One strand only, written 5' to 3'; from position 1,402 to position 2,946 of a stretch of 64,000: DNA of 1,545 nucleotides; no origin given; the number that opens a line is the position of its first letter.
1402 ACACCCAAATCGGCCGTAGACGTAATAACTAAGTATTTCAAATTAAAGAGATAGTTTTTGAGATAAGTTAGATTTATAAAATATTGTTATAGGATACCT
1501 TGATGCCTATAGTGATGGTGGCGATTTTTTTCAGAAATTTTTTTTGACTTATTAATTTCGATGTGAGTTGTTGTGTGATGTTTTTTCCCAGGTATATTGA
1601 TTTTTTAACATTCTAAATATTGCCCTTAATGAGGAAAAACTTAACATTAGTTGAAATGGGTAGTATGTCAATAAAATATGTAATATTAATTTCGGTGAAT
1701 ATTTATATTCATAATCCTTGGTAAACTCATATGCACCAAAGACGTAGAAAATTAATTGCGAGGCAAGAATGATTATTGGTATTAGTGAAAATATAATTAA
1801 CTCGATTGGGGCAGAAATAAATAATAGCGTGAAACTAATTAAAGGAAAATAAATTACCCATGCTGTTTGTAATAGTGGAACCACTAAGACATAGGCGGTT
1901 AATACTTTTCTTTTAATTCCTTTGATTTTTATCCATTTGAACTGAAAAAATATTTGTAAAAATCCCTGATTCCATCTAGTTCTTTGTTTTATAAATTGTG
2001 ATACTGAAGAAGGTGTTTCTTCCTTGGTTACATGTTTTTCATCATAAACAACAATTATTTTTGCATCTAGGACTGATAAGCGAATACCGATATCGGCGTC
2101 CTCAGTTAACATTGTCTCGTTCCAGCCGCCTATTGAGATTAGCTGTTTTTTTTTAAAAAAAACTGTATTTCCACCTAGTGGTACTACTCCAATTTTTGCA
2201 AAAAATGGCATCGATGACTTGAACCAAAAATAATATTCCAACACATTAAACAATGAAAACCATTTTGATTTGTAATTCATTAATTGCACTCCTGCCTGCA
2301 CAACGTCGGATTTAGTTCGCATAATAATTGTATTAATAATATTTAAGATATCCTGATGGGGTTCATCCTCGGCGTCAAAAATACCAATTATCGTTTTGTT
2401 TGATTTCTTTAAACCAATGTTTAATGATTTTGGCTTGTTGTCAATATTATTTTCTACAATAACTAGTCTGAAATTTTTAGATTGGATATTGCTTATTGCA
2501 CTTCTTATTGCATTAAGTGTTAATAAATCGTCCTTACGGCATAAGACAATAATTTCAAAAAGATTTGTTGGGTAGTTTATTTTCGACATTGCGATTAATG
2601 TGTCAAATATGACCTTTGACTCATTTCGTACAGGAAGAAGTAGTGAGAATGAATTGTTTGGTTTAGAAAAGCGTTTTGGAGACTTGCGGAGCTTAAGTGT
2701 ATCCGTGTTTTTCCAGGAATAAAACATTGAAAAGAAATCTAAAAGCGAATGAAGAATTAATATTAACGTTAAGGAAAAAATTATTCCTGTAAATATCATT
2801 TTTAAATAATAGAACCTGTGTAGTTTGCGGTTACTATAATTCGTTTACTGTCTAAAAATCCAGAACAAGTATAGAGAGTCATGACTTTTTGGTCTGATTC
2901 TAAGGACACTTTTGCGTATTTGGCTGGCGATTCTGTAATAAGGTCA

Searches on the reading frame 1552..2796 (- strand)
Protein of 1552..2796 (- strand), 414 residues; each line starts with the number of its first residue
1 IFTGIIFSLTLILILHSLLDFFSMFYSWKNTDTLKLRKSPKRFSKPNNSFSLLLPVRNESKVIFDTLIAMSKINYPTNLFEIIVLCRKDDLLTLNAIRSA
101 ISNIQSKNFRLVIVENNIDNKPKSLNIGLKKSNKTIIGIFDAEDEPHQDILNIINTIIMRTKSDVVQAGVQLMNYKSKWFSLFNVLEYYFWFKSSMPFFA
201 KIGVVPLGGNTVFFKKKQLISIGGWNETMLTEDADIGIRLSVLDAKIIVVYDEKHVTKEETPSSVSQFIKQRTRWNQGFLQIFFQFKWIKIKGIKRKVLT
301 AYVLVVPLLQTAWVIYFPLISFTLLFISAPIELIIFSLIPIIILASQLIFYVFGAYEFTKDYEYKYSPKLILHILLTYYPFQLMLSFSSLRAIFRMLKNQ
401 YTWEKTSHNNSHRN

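Call 63: search_protein_families(library=ncbifam, proteins=[window:1552-2796:-], max_evalue=1e-10)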
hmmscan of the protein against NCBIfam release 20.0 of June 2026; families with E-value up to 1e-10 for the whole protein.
window:1552-2796:- (414 aa): 4 families
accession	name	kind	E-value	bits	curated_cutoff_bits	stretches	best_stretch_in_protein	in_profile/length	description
TIGR03937.1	PgaC_IcaA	equivalog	2.7e-20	72.7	422.3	1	24-382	21-374/407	poly-beta-1,6-N-acetyl-D-glucosamine synthase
NF053846.1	glyco_with_XrtP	equivalog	1.9e-19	69.7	520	1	202-410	219-439/440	XrtP-associated glycosyltransferase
TIGR03030.1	CelA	equivalog_domain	3.2e-13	48.6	699.1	0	212-353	312-443/714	UDP-forming cellulose synthase catalytic subunit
NF041865.1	EpsU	equivalog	9.5e-11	41.3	700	0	37-297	28-284/394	exopolysaccharide biosynthesis GT2 family glycosyltransferase EpsU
